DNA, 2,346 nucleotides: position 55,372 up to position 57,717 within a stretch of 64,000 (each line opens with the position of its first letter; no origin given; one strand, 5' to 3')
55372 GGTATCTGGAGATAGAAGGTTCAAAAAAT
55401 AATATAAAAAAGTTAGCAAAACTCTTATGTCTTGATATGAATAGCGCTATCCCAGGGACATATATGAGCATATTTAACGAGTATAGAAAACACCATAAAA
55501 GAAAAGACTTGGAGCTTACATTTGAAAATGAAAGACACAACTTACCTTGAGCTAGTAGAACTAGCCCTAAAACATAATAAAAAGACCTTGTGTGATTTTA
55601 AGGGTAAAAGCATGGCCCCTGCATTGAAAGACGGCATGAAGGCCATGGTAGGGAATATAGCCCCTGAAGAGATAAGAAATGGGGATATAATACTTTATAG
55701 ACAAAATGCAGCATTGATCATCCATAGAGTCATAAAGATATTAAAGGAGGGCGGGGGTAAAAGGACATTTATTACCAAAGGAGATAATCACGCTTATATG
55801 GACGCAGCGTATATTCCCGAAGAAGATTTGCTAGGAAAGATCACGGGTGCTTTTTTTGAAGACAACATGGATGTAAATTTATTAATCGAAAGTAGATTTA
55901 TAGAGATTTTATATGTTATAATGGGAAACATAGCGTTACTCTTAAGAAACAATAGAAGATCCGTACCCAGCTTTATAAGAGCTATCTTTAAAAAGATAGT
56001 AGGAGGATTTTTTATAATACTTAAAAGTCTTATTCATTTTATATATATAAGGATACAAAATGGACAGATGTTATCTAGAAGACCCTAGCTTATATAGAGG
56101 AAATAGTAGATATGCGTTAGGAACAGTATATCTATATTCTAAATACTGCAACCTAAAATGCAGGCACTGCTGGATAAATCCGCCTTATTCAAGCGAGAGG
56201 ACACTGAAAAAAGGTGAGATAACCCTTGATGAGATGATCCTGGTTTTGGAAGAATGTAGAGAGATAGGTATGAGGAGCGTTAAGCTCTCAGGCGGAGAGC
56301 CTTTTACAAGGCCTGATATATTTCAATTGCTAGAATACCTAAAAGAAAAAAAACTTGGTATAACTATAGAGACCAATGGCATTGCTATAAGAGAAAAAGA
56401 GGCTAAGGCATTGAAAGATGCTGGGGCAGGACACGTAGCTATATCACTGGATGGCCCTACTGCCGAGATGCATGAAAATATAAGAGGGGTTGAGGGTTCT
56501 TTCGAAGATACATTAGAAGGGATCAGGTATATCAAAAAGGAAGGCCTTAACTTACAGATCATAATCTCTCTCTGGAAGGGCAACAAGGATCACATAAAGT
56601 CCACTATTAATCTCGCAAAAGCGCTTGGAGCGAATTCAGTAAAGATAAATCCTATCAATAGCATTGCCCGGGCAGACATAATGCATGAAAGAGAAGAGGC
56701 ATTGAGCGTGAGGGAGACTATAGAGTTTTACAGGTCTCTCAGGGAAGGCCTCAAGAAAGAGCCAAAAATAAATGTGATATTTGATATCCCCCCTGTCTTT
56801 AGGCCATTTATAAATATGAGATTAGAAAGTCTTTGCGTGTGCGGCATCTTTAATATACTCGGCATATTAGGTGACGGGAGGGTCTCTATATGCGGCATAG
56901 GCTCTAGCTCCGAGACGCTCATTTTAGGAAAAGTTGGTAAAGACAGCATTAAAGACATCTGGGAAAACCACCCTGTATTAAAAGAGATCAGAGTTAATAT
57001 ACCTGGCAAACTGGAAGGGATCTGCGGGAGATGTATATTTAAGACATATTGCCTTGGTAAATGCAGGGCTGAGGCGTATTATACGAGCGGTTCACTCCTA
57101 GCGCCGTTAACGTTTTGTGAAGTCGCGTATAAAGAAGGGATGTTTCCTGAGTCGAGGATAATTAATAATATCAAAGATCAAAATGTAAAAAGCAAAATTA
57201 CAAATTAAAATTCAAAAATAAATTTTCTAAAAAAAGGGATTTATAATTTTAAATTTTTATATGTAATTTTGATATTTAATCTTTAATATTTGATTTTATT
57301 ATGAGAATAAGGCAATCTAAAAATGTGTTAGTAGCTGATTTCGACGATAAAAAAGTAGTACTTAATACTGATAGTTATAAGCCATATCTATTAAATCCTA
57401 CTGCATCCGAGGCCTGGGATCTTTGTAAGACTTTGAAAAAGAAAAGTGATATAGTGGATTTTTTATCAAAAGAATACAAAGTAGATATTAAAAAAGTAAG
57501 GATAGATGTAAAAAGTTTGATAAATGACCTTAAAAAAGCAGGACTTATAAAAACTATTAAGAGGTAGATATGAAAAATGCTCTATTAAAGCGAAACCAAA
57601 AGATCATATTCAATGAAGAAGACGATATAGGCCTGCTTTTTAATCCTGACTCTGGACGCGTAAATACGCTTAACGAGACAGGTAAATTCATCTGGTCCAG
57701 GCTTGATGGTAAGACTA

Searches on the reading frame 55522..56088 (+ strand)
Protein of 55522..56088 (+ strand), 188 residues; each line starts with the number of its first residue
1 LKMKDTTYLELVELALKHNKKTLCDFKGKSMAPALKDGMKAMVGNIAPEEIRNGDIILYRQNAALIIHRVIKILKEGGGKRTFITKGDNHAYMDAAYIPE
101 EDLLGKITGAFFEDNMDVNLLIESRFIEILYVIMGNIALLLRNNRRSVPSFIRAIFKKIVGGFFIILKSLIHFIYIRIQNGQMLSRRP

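Call 3: search_protein_families(library=ncbifam, proteins=[window:55522-56088:+], max_evalue=0.01)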
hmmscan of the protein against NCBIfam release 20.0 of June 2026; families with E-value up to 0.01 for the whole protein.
window:55522-56088:+ (188 aa): 3 families
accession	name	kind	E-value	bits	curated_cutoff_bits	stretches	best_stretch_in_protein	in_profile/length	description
TIGR02228.1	sigpep_I_arch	equivalog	2.3e-20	73.1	51.85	1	26-109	36-120/158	signal peptidase I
NF046067.1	SigPepSipWBacil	equivalog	1.1e-09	38.2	190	1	30-110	47-128/189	signal peptidase I SipW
TIGR02227.1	sigpep_I_bact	equivalog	0.00085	19.2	47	1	24-71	23-75/162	signal peptidase I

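Call 4: search_protein_families(library=pfam, proteins=[window:55522-56088:+], max_evalue=0.01)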
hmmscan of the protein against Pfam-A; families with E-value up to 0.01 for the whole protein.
window:55522-56088:+ (188 aa): 1 family
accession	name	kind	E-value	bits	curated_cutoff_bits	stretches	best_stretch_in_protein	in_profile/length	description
PF00717.28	Peptidase_S24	-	1.4e-06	28.4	23.3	1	13-98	26-104/116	Peptidase S24-like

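Call 75: search_solved_structures(query=window:55522-56085:+, max_evalue=0.01, show_alignments=1)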
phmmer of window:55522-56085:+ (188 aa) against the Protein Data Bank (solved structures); distinct sequences matched with E-value up to 0.01: 3.
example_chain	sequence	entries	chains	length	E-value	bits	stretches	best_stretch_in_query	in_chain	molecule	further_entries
7p2q_A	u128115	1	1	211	5.8e-07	33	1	28-143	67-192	Signal peptidase complex catalytic subunit SEC11C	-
7p2p_A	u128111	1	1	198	1.8e-06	31.4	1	29-96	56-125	Signal peptidase complex catalytic subunit SEC11A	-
9rjb_A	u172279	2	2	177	3.4e-06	30.5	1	29-96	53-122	Signal peptidase complex catalytic subunit SEC11A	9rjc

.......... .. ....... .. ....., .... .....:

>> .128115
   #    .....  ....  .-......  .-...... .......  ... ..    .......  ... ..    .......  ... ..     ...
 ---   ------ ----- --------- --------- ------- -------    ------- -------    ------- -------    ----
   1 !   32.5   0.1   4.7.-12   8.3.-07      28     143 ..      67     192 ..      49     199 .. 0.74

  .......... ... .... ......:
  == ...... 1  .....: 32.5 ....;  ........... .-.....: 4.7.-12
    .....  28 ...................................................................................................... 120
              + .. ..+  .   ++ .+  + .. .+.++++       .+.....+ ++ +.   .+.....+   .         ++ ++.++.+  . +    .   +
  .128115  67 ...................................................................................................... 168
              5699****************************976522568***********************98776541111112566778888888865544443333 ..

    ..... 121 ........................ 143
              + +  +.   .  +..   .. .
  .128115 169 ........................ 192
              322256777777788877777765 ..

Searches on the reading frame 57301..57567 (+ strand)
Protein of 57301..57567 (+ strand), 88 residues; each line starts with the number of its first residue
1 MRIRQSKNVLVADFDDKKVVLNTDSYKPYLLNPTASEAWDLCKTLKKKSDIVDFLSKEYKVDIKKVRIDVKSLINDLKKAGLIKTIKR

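Call 3: search_protein_families(library=ncbifam, proteins=[window:57301-57567:+], max_evalue=0.01)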
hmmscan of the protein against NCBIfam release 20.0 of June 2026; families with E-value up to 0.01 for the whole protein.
window:57301-57567:+ (88 aa): 5 families
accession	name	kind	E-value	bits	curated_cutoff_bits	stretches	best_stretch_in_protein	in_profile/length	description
NF033536.1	lasso_PqqD_Bac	exception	1.9e-13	50.4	80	1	3-84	6-87/88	lasso peptide biosynthesis PqqD family chaperone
NF033530.1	lasso_PqqD_Strm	exception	9e-11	41.8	70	1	7-83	2-78/78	lasso peptide biosynthesis PqqD family chaperone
TIGR04248.1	SCM_PqqD_rel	equivalog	8.1e-06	26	100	1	8-83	6-81/84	SynChlorMet cassette protein ScmD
TIGR04302.1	geo_PqqD_fam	equivalog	4.4e-05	23.9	100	1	31-84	49-101/102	GeoRSP system PqqD family peptide chaperone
NF000867.0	PRK00078.1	equivalog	0.0062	16.2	249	1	2-52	18-67/192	Maf-like protein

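Call 4: search_protein_families(library=pfam, proteins=[window:57301-57567:+], max_evalue=0.01)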
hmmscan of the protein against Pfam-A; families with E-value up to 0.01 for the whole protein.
window:57301-57567:+ (88 aa): 1 family
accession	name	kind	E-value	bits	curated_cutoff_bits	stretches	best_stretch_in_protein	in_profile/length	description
PF05402.18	PqqD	-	4.2e-14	53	23.4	1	19-83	3-67/67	Coenzyme PQQ synthesis protein D (PqqD)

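Call 76: search_solved_structures(query=window:57301-57564:+, max_evalue=0.01, show_alignments=2)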
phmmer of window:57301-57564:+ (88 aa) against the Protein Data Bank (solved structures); distinct sequences matched with E-value up to 0.01: 3.
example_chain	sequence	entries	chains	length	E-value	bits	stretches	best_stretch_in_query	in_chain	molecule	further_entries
5v1u_A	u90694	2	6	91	4e-05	27.1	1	6-81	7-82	TbiB1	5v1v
9x8z_B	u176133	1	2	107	9.3e-05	25.9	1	14-84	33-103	PqqD family protein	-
6jx3_B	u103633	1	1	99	0.006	20.1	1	7-82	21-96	TfuB1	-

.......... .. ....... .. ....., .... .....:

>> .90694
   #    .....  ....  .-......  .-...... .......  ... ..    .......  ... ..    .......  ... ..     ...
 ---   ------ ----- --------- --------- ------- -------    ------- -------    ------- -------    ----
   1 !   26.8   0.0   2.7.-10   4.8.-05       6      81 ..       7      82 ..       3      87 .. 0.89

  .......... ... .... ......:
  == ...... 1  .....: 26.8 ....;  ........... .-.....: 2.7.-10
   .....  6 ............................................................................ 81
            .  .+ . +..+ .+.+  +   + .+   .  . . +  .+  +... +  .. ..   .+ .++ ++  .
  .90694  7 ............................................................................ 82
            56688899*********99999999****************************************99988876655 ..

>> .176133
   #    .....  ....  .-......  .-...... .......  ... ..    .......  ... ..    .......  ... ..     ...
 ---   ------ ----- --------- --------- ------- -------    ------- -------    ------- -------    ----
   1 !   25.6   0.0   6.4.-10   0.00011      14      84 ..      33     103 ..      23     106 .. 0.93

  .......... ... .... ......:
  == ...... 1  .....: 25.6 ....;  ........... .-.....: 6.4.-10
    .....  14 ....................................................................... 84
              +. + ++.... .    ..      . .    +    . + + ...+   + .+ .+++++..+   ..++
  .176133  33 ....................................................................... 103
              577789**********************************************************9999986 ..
